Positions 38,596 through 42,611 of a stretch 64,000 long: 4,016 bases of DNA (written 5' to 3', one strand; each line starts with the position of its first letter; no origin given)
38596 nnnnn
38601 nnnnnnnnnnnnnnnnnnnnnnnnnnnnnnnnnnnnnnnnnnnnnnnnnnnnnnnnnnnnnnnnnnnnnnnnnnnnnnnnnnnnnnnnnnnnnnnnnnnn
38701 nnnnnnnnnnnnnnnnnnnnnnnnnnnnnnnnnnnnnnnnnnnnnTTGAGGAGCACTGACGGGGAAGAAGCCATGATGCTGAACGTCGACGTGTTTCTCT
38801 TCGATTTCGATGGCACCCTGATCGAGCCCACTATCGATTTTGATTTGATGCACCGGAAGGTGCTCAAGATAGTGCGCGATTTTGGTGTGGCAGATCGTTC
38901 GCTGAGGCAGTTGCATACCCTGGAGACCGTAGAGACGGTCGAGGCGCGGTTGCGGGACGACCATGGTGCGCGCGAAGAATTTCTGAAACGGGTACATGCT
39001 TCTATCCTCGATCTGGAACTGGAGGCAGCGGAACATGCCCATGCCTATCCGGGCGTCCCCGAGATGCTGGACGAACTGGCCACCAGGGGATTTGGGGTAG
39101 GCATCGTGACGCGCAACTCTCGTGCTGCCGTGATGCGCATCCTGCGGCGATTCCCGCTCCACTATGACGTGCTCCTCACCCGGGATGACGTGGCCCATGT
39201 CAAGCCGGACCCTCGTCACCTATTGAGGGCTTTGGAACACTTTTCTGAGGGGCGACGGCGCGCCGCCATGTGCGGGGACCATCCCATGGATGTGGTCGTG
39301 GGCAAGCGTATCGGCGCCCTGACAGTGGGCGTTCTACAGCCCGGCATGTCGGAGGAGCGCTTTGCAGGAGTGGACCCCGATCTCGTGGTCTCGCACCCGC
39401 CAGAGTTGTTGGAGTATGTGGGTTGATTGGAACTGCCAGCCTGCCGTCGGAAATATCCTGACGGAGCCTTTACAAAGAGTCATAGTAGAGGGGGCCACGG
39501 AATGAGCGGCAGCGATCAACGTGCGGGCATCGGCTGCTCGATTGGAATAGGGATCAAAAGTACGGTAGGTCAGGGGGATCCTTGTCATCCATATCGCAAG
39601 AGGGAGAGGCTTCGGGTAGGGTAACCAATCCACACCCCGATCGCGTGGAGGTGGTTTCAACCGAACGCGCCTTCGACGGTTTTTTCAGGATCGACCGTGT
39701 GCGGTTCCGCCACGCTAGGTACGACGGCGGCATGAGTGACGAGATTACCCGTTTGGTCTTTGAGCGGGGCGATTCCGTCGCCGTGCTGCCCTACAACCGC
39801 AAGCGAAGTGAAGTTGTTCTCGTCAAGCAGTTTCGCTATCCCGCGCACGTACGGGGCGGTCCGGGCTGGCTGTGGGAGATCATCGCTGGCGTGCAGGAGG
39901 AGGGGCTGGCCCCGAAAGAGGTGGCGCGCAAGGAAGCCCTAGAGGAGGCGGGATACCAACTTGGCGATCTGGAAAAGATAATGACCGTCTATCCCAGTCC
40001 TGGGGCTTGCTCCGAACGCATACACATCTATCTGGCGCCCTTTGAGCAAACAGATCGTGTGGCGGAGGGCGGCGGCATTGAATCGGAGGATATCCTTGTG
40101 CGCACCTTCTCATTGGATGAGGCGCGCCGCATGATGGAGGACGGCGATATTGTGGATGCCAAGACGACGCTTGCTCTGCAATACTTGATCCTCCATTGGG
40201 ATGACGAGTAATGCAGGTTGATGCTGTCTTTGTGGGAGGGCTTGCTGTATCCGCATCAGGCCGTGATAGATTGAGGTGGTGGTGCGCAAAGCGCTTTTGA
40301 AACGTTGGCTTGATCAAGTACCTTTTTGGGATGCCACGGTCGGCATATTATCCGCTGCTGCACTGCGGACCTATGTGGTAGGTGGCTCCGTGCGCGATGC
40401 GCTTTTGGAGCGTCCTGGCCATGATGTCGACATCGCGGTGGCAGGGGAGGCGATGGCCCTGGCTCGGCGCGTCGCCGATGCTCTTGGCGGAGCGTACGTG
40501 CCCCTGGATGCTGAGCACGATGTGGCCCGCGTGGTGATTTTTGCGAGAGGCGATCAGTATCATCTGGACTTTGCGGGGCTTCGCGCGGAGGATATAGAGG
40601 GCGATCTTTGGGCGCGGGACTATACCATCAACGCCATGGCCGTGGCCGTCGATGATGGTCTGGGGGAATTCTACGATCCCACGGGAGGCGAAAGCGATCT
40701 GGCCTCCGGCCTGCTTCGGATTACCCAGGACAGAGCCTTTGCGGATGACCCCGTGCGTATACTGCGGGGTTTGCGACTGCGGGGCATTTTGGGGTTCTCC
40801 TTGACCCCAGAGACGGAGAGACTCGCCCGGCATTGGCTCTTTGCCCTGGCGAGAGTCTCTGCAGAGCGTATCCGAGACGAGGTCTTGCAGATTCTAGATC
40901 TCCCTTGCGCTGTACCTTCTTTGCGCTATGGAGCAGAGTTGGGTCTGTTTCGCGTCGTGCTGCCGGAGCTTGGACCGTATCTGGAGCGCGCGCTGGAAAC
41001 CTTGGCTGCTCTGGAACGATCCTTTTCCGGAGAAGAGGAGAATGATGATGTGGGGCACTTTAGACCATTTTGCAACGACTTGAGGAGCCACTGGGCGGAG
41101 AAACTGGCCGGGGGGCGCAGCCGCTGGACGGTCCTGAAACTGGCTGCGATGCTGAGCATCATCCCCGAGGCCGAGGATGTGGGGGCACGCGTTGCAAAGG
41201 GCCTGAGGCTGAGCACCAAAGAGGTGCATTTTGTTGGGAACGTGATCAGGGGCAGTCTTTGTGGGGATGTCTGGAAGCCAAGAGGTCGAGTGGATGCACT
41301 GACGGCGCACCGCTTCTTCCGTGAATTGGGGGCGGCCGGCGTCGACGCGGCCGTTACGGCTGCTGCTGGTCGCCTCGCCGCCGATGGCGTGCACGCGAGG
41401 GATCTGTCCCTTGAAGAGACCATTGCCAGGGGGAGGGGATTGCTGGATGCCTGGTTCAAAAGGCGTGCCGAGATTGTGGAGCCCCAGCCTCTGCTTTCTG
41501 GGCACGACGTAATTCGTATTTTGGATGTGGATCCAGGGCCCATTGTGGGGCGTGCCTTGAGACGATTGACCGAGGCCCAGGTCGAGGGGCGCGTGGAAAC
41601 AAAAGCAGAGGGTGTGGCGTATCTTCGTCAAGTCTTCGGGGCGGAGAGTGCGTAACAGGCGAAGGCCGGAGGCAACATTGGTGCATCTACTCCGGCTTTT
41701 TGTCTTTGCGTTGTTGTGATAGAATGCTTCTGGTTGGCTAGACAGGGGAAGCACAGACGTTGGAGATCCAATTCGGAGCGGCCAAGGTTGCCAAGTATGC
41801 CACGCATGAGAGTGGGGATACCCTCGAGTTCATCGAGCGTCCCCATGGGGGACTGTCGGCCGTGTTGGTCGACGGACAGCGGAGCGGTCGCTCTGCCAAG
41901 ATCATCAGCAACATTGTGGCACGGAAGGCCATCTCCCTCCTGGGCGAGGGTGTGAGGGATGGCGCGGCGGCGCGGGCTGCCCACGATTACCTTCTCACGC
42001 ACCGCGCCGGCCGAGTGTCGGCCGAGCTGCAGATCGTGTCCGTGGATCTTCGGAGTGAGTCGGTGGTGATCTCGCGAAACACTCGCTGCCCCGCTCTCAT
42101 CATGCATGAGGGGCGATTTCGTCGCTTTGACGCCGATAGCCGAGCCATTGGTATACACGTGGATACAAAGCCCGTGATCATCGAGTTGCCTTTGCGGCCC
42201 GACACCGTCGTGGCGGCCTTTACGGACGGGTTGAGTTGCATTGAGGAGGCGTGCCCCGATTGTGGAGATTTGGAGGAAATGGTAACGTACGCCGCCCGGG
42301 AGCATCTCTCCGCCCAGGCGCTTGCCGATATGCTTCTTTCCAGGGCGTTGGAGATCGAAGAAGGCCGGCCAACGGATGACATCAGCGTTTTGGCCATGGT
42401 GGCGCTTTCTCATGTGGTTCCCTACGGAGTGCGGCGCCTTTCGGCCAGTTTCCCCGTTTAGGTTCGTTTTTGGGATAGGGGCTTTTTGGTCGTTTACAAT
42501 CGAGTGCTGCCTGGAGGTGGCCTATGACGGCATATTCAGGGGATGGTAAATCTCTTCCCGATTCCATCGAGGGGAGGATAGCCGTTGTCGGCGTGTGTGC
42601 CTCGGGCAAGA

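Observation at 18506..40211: About 21-kb co-directional array of seven giant polytopic membrane proteins (GT-C-like, Chlor_Arch_YYY/DUF2298, TIGR03663-like, NHL-propeller fusion): candidate uncharacterised envelope glycosylation and assembly system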

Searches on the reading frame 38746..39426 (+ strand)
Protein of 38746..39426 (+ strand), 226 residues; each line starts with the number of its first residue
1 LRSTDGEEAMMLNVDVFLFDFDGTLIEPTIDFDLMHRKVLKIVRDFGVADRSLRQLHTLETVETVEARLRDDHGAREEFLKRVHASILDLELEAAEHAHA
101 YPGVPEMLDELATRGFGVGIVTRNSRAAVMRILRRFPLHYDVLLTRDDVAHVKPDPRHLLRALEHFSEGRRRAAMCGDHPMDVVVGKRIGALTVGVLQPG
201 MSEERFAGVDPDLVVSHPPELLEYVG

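Call 3: search_protein_families(library=pfam, proteins=[window:38746-39426:+], max_evalue=0.01)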
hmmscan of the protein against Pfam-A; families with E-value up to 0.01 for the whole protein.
window:38746-39426:+ (226 aa): 5 families
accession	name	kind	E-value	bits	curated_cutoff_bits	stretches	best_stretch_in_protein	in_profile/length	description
PF13419.12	HAD_2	-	9.7e-25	88.1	23.8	1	18-196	2-178/178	Haloacid dehalogenase-like hydrolase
PF00702.32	Hydrolase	-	6e-21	76.2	26.4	1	14-190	1-191/191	haloacid dehalogenase-like hydrolase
PF12710.13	HAD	-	2.7e-09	38.2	27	1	18-183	2-185/189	haloacid dehalogenase-like hydrolase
PF13242.12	Hydrolase_like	-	3.4e-06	27.3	22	1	153-216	4-70/75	HAD-hyrolase-like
PF13344.12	Hydrolase_6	-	0.0075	16.7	27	0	98-149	13-63/101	Haloacid dehalogenase-like hydrolase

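Call 4: search_protein_families(library=ncbifam, proteins=[window:38746-39426:+], max_evalue=0.01)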
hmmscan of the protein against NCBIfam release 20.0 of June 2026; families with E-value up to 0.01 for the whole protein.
window:38746-39426:+ (226 aa): 33 families (the best 25 are shown)
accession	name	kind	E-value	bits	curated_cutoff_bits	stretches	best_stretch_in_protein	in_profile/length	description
NF009804.0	PRK13288.1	equivalog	2.3e-23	82.8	218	1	14-225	3-210/215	pyrophosphatase PpaX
NF009695.0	PRK13222.1-2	equivalog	1.1e-16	61.1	225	1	10-225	2-222/226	phosphoglycolate phosphatase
TIGR01454.1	AHBA_synth_RP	hypoth_equivalog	4.7e-15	55.8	246.65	1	95-225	71-203/205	AHBA synthesis associated protein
TIGR01449.2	PGP_bact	equivalog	2.2e-14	53.5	180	1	18-217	2-205/213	phosphoglycolate phosphatase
TIGR02253.1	CTE7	subfamily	3.2e-13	50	169.75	1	15-221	3-220/221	TIGR02253 family HAD-type hydrolase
TIGR03351.1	PhnX-like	hypoth_equivalog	1e-12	48.5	218.9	1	58-221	45-215/220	phosphonatase-like hydrolase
TIGR01549.1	HAD-SF-IA-v1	subfamily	2.3e-12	47.6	23.3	1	91-190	54-149/149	HAD-IA family hydrolase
NF009696.0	PRK13222.1-3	equivalog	2.8e-12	46.8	359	1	15-223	4-214/223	N-acetylmuramic acid 6-phosphate phosphatase MupP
TIGR01422.2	phosphonatase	equivalog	1.1e-10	41.3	220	1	55-200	51-203/251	phosphonoacetaldehyde hydrolase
NF009697.0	PRK13222.1-4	equivalog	2.5e-09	36.8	327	1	96-226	91-223/232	phosphoglycolate phosphatase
TIGR01428.1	HAD_type_II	equivalog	3.3e-09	37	125.4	1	92-196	84-190/197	haloacid dehalogenase type II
TIGR01662.1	HAD-SF-IIIA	subfamily_domain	3.9e-09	36.7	44.6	1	96-196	22-138/141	HAD-IIIA family hydrolase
NF009694.0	PRK13222.1-1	equivalog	2.5e-08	33.6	415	1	93-223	104-237/252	phosphoglycolate phosphatase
NF053653.1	InDiPhoBT2121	equivalog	3.6e-08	33.3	245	1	60-217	46-207/216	inorganic diphosphatase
TIGR01509.1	HAD-SF-IA-v3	subfamily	2.3e-07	31.1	29.4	1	53-196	23-154/154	HAD-IA family hydrolase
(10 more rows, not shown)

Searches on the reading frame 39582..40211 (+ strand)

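Call 3: search_protein_families(library=pfam, proteins=[window:39582-40211:+], max_evalue=0.01)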
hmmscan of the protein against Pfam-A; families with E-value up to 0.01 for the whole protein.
window:39582-40211:+ (209 aa): 1 family
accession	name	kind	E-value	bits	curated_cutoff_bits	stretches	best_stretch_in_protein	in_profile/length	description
PF00293.34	NUDIX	-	2.4e-12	47.5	21.1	1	62-187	2-122/134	NUDIX domain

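Call 4: search_protein_families(library=ncbifam, proteins=[window:39582-40211:+], max_evalue=0.01)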
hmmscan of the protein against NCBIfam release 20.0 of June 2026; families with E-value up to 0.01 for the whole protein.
window:39582-40211:+ (209 aa): 5 families
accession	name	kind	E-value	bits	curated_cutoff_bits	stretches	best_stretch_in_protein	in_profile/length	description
TIGR00052.1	TIGR00052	subfamily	1.7e-46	158.2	79.55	1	22-203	3-187/188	nudix-type nucleoside diphosphatase, YffH/AdpP family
NF008003.0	PRK10729.1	equivalog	2.6e-46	157.6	248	1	20-207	14-202/210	ADP-ribose diphosphatase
NF011585.0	PRK15009.1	equivalog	4.3e-35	121.1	234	1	23-202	6-184/191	GDP-mannose pyrophosphatase NudK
NF008736.0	PRK11762.1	equivalog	3.6e-09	36.4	169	1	33-202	20-176/186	ADP compounds hydrolase NudE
NF041652.1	Nud_hyd_Dein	equivalog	0.00017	21.8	200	1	62-133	14-80/152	Nudix hydrolase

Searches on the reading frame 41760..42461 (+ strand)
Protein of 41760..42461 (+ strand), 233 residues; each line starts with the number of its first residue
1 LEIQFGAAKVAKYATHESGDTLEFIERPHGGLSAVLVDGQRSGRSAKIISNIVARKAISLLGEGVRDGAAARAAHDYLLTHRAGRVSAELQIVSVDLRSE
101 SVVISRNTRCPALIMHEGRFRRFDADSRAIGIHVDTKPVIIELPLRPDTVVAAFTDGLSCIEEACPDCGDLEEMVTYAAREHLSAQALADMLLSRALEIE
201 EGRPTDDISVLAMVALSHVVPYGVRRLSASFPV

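Call 13: search_protein_families(library=pfam, proteins=[window:41760-42461:+], max_evalue=0.001)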
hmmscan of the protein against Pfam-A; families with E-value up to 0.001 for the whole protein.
window:41760-42461:+ (233 aa): 1 family
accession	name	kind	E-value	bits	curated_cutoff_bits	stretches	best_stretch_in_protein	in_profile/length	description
PF07228.17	SpoIIE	-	8.5e-14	52.4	25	1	29-213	2-189/192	Stage II sporulation protein E (SpoIIE)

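Call 16: search_protein_families(library=ncbifam, proteins=[window:41760-42461:+], max_evalue=0.001)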
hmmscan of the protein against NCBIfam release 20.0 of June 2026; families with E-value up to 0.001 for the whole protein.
window:41760-42461:+ (233 aa): 1 family
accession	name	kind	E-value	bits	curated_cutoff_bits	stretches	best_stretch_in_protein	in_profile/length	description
TIGR02865.1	spore_II_E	equivalog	2.6e-11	42.3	490.8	1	2-211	551-759/764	stage II sporulation protein E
